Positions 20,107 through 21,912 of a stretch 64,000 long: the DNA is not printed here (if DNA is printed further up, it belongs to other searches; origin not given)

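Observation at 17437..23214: ECF sigma / FecR pair coupled to an STN-domain protein with no TonB-dependent barrel, plus a barrel-less paralog upstream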

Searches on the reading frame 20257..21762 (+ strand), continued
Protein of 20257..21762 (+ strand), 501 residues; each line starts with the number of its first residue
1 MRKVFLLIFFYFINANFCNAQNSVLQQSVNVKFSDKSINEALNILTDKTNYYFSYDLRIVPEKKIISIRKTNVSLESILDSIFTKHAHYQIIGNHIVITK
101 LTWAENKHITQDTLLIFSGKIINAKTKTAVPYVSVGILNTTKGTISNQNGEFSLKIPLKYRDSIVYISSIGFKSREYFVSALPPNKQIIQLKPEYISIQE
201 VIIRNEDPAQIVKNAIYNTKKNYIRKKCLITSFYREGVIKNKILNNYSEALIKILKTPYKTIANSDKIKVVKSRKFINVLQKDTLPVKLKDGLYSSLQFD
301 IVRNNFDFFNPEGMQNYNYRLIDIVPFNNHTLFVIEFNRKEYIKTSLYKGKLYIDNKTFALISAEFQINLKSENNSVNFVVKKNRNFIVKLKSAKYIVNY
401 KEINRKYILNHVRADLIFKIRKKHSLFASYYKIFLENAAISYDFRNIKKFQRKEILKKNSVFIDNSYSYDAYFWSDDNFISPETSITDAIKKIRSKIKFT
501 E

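Call 31: search_solved_structures(query=A1, max_evalue=0.0001, show_alignments=5)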
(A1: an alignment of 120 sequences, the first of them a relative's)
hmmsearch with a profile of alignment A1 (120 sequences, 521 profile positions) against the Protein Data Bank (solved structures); distinct sequences matched with E-value up to 0.0001: 5.
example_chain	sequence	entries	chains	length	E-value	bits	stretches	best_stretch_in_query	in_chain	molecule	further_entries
9gbc_A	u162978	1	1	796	1.1e-07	33.9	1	133-234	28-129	TonB-linked outer membrane receptor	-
9hfj_A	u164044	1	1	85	1.7e-07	33.3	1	130-205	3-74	SusC homolog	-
6ytc_A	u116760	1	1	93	3e-07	32.4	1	131-220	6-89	TonB-dependent receptor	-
8aa4_A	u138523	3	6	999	1e-06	30.7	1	130-220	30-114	SusC homolog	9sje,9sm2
5t3r_D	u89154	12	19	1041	2.7e-06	29.3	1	130-221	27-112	SusC homolog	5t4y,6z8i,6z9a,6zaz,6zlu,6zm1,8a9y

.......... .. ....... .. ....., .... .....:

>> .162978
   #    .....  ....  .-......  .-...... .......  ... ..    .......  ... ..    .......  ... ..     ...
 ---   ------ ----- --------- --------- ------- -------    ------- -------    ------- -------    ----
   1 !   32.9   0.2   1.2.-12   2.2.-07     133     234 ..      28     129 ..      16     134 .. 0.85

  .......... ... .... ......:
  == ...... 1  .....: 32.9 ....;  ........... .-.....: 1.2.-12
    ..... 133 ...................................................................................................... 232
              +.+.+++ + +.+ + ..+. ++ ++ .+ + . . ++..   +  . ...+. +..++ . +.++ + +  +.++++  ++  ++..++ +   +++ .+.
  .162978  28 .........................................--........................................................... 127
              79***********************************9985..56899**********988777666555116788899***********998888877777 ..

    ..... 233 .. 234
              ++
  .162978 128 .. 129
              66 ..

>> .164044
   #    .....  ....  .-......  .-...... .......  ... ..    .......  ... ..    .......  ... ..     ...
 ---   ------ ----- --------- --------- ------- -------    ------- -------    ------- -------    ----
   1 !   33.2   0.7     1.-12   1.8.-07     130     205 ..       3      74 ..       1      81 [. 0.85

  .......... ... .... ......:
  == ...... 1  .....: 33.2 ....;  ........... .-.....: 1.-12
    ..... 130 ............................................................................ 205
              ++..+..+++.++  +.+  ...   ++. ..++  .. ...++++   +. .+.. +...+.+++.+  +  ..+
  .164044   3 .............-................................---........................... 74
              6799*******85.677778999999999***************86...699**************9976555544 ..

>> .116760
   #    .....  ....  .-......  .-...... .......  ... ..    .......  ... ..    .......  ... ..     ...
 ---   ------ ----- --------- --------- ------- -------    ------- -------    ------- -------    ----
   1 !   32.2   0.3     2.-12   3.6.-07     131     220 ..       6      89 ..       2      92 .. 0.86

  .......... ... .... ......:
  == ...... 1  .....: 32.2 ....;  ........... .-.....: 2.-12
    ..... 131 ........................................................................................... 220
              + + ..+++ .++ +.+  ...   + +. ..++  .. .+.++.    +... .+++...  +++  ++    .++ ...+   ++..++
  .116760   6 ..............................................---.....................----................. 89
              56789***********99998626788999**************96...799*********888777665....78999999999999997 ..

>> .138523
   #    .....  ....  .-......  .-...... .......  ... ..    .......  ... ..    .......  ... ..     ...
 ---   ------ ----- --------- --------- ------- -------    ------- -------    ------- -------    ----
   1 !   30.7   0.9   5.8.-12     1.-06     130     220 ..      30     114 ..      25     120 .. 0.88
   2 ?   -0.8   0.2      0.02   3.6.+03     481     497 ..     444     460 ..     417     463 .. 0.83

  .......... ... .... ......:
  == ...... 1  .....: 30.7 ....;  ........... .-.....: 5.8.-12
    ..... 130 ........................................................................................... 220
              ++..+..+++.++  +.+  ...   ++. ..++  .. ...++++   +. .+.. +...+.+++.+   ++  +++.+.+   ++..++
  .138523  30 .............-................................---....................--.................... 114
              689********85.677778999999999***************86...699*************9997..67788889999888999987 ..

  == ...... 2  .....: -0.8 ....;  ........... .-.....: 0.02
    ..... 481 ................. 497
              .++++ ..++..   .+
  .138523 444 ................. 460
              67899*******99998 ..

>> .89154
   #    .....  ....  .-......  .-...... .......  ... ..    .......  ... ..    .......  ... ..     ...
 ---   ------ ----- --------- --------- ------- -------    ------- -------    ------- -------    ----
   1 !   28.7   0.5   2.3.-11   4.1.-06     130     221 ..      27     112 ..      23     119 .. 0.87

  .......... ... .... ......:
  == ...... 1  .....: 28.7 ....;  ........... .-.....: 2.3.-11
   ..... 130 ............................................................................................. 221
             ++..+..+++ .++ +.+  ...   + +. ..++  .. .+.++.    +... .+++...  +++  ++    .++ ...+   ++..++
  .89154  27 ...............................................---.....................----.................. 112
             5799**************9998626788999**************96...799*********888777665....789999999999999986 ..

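Call 64: search_protein_families(library=pfam, proteins=[L023:2073-3116:-, L023:3250-5166:+, L027:1967-3040:-, L036:6695-8023:+, L015:1923-3371:+, L028:1906-2376:-, L036:9702-11099:-, L044:7909-11286:+, L045:7578-10895:+, L026:8759-11752:+], max_evalue=0.0001)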
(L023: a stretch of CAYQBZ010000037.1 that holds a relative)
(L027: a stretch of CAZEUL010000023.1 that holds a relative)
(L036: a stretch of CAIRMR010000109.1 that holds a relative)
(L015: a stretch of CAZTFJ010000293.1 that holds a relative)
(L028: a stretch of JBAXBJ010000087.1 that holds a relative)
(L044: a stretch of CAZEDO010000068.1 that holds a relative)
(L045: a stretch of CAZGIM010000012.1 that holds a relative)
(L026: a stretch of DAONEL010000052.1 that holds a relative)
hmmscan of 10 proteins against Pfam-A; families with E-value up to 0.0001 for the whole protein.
L023:2073-3116:- (347 aa): 1 family
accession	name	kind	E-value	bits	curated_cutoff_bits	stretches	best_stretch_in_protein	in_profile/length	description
PF00691.25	OmpA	-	4.1e-18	66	27.2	1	225-327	1-98/98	OmpA family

L023:3250-5166:+ (638 aa): 5 families
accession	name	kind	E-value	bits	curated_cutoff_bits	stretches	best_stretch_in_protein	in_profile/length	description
PF13292.11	DXP_synthase_N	-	1.3e-114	382.6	21.2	1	10-284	3-274/274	1-deoxy-D-xylulose-5-phosphate synthase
PF02779.29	Transket_pyr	-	5.8e-40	137.2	27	1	324-484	4-170/174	Transketolase, pyrimidine binding domain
PF02780.25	Transketolase_C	-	1.3e-24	86.9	25.9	1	501-622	1-124/124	Transketolase, C-terminal domain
PF00676.26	E1_dh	-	1.2e-07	31.4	22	1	114-182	95-165/300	Dehydrogenase E1 component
PF00456.26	Transketolase_N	-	3.8e-06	26.6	22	0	32-214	9-212/334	Transketolase, thiamine diphosphate binding domain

L027:1967-3040:- (357 aa): 2 families
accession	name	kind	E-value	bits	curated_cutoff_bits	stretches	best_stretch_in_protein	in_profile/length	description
PF13186.11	SPASM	-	4.1e-16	59.4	21.5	1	283-349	1-67/67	Iron-sulfur cluster-binding domain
PF04055.27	Radical_SAM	-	2.6e-12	47.6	29.5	1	73-203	3-140/166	Radical SAM superfamily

L036:6695-8023:+ (442 aa): 0 families

L015:1923-3371:+ (482 aa): 2 families
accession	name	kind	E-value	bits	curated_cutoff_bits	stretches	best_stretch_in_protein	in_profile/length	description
PF01458.23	SUFBD_core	-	2.4e-77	260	27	1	211-452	1-231/232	SUF system FeS cluster assembly, SufBD core domain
PF19295.5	SufBD_N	-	2.1e-12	47.5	23.5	1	140-203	103-166/172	SufBD protein N-terminal region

L028:1906-2376:- (156 aa): 0 families

L036:9702-11099:- (465 aa): 1 family
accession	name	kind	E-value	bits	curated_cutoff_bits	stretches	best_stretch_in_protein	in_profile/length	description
PF01554.23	MatE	-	2.1e-65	219.8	24.9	2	43-203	1-161/161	MatE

L044:7909-11286:+ (1126 aa): 4 families
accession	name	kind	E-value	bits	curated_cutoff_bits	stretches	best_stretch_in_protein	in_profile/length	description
PF00512.31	HisKA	-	5.1e-21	74.9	26.9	1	934-998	2-66/66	His Kinase A (phospho-acceptor) domain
PF02518.31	HATPase_c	-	8.9e-21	74.9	26.4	1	1045-1126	1-81/111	Histidine kinase-, DNA gyrase B-, and HSP90-like ATPase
PF07494.17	Reg_prop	-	2.9e-19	67.1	20.4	0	275-293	6-24/24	Two component regulator propeller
PF07495.19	Y_Y_Y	-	1.5e-12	47.7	26.6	1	804-862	5-64/65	Y_Y_Y domain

L045:7578-10895:+ (1105 aa): 4 families
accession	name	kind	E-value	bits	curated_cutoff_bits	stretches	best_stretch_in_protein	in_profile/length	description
PF13715.12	CarbopepD_reg_2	-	3.2e-19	69.2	32.2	1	24-106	1-88/88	CarboxypepD_reg-like domain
PF07715.20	Plug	-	1.7e-14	54.7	23.9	1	116-237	3-107/107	TonB-dependent Receptor Plug Domain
PF13620.12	CarboxypepD_reg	-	4e-13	50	32.3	1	23-94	1-81/82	Carboxypeptidase regulatory-like domain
PF00593.30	TonB_dep_Rec_b-barrel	-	1e-09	39.2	27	1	456-893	14-348/436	TonB dependent receptor-like, beta-barrel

L026:8759-11752:+ (997 aa): 8 families
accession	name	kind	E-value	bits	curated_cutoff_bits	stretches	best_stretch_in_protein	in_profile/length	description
PF13426.13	PAS_9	-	1.3e-58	196.1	27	5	11-116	2-103/103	PAS domain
PF00989.32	PAS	-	1.9e-50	170.1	22.6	3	519-627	2-113/113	PAS fold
PF08448.16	PAS_4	-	8e-35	119.8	23.1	3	524-631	1-109/110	PAS fold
PF02518.31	HATPase_c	-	7.1e-26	91.3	26.4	1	884-993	2-110/111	Histidine kinase-, DNA gyrase B-, and HSP90-like ATPase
PF08447.18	PAS_3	-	2.9e-25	88.8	25.6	0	22-99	1-75/89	PAS fold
PF13188.13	PAS_8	-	3.7e-24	84.2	21.8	1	639-695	2-55/65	PAS domain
PF12860.13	PAS_7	-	1.5e-10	41.7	27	0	397-510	4-114/115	PAS fold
PF24820.1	Diguanyl_cycl_sensor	-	1.4e-05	25.5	28.1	0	7-102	3-99/109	Diguanylate cyclase-like sensor domain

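Call 71: search_protein_families(library=pfam, proteins=[L017:6225-8588:+, L014:10456-12810:+, L014:209-2575:-, L057:9622-11991:+, L068:8239-10650:+, L011:8345-11122:+, L079:9907-12186:-, L067:10772-13063:-], max_evalue=0.0001)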
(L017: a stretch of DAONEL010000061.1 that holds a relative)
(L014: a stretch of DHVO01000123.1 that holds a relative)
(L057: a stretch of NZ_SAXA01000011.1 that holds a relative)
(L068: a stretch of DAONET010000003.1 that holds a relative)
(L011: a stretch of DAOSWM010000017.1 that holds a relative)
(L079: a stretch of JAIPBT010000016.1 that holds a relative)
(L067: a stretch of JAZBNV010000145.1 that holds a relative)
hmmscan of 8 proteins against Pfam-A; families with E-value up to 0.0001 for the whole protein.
L017:6225-8588:+ (787 aa): 3 families
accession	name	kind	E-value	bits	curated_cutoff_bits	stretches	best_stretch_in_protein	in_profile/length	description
PF13715.12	CarbopepD_reg_2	-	3.1e-14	53.2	32.2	1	25-97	1-76/88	CarboxypepD_reg-like domain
PF07715.20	Plug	-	2e-13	51.2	23.9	1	141-218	22-102/107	TonB-dependent Receptor Plug Domain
PF13620.12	CarboxypepD_reg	-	3e-09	37.5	32.3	1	24-88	1-70/82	Carboxypeptidase regulatory-like domain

L014:10456-12810:+ (784 aa): 8 families
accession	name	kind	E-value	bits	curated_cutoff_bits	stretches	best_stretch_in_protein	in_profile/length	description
PF08447.18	PAS_3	-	3.6e-34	117.3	25.6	1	449-538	2-89/89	PAS fold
PF02518.31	HATPase_c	-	1.5e-24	87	26.4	1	670-779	2-109/111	Histidine kinase-, DNA gyrase B-, and HSP90-like ATPase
PF00989.32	PAS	-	1.8e-23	83.1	22.6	1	14-100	2-90/113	PAS fold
PF13426.13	PAS_9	-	7.5e-23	81.2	27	2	146-240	7-102/103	PAS domain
PF13188.13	PAS_8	-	2e-15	56.5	21.8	1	14-66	2-55/65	PAS domain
PF08448.16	PAS_4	-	3.6e-10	40.5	23.1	1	23-104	5-86/110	PAS fold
PF01590.32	GAF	-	2.7e-09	38.1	22.4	1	272-409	2-130/133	GAF domain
PF14598.12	PAS_11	-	1.2e-07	32.1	25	0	471-539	35-102/109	PAS domain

L014:209-2575:- (788 aa): 3 families
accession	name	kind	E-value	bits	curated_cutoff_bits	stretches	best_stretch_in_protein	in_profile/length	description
PF00912.28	Transgly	-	2.4e-47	161.1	27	1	54-224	7-176/178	Transglycosylase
PF06832.18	BiPBP_C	-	5.5e-17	61.9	26.8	1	699-785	7-90/90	Penicillin-Binding Protein C-terminus Family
PF00905.27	Transpeptidase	-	4.9e-08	33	22.1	1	304-427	2-134/299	Penicillin binding protein transpeptidase domain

L057:9622-11991:+ (789 aa): 1 family
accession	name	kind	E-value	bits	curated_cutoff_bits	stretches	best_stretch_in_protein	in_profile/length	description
PF13185.12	GAF_2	-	3.4e-06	27.7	28.6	1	309-373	53-117/136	GAF domain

L068:8239-10650:+ (803 aa): 3 families
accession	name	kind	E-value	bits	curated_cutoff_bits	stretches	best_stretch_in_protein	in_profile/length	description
PF00593.30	TonB_dep_Rec_b-barrel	-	2.6e-37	130.2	27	1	311-776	54-436/436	TonB dependent receptor-like, beta-barrel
PF14905.12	OMP_b-brl_3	-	4e-23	82.6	27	1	406-725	34-340/408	Outer membrane protein beta-barrel family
PF07715.20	Plug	-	3.5e-19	69.7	23.9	1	113-220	2-107/107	TonB-dependent Receptor Plug Domain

L011:8345-11122:+ (925 aa): 2 families
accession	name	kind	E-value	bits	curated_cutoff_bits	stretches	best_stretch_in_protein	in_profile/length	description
PF13715.12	CarbopepD_reg_2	-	1.9e-15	57.1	32.2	1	160-244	1-88/88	CarboxypepD_reg-like domain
PF07715.20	Plug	-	4e-06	27.7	23.9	1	276-352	22-101/107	TonB-dependent Receptor Plug Domain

L079:9907-12186:- (759 aa): 0 families

L067:10772-13063:- (763 aa): 5 families
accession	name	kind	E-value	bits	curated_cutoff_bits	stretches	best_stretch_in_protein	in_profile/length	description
PF00930.27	DPPIV_N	-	1.3e-81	274.5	22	1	137-478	4-353/354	Dipeptidyl peptidase IV (DPP IV) N-terminal region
PF00326.27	Peptidase_S9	-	5.6e-51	173.5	22.6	1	567-762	8-210/213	Prolyl oligopeptidase family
PF02129.25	Peptidase_S15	-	1.9e-08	34.7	23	1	565-660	41-132/262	X-Pro dipeptidyl-peptidase (S15 family)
PF12146.15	Hydrolase_4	-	2.3e-06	27.6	27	0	567-662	25-116/239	Serine aminopeptidase, S33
PF05448.18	AXE1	-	1.3e-05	24.6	21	0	516-634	60-187/321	Acetyl xylan esterase (AXE1)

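Call 72: search_protein_families(library=pfam, proteins=[L011:8345-9100:+], max_evalue=1)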
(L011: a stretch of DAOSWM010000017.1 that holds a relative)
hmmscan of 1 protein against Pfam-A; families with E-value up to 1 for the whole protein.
L011:8345-9100:+ (252 aa): 2 families
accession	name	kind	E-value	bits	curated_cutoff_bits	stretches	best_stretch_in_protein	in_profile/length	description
PF13715.12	CarbopepD_reg_2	-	7.4e-17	61.6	32.2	1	160-244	1-88/88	CarboxypepD_reg-like domain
PF23591.1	CILP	-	0.00059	20.2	27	1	157-202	4-48/90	Cartilage intermediate layer protein 1-like domain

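Call 80: find_related_loci(query=L001:11257-14715:-, collection=metagenome_contigs, flank=6000)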
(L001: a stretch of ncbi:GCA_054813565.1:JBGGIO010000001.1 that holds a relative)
Query L001:11257-14715:- (1152 aa) in metagenome_contigs; peptide patterns used: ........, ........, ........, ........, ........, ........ (x = any residue, [..] = any of these).
75 stretches matched a pattern; 1 encode a relative of the query (tblastn E <= 1e-3); 1 distinct loci.
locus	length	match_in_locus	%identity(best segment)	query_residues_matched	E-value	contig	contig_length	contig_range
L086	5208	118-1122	23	817-1152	1e-8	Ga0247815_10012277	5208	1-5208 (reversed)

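Call 81: find_homologous_proteins(query=L001:11257-14715:-, max_evalue=1e-50)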
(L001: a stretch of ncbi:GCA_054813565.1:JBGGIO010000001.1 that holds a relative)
Query L001:11257-14715:- (1152 aa): 505 proteins with E <= 1e-50 among 8000 candidates; the best 120 are listed.
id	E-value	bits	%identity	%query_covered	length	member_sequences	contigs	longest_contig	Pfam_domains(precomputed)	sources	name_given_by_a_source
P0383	0.0e+0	2621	100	100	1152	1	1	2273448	PF13715.13,PF07715.21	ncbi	ncbi:MAG: SusC/RagA family TonB-linked outer membrane protein [Tenuifilaceae bacterium]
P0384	0.0e+0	1077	48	92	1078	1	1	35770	PF13715.13,PF07715.21,PF13620.13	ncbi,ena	-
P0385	0.0e+0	1076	48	90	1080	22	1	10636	PF13715.13,PF07715.21,PF13620.13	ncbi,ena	-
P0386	0.0e+0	1074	47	91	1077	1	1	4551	PF13715.13,PF07715.21,PF13620.13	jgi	jgi:TonB-linked SusC/RagA family outer membrane protein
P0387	0.0e+0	1068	47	91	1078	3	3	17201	PF13715.13,PF07715.21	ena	-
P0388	0.0e+0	1067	47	91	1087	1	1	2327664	PF13715.13,PF07715.21,PF13620.13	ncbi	ncbi:MAG: SusC/RagA family TonB-linked outer membrane protein [Tenuifilaceae bacterium]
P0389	0.0e+0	1062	48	91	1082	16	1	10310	PF13715.13,PF07715.21,PF13620.13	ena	-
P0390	0.0e+0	1060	46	91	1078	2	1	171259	PF13715.13,PF07715.21,PF13620.13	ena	-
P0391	0.0e+0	1058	48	91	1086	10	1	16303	PF13715.13,PF07715.21,PF13620.13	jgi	-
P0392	0.0e+0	1056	47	93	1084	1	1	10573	PF13715.13,PF07715.21,PF13620.13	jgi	jgi:TonB-linked SusC/RagA family outer membrane protein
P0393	0.0e+0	1055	48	89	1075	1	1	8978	PF13715.13,PF07715.21,PF13620.13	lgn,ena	-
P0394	0.0e+0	1055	47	91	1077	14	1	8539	PF13715.13,PF07715.21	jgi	-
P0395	0.0e+0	1055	47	91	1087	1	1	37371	PF13715.13,PF07715.21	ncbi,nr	ncbi:MAG: SusC/RagA family TonB-linked outer membrane protein [Bacteroidales bacterium]|nr:SusC/RagA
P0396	0.0e+0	1053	47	91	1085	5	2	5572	PF13715.13,PF07715.21,PF13620.13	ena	-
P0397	0.0e+0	1053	47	91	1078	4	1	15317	PF13715.13,PF07715.21,PF13620.13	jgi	jgi:TonB-linked SusC/RagA family outer membrane protein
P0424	0.0e+0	1014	45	91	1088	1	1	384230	PF13715.13,PF07715.21,PF13620.13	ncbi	ncbi:MAG: SusC/RagA family TonB-linked outer membrane protein [Bacteroidales bacterium]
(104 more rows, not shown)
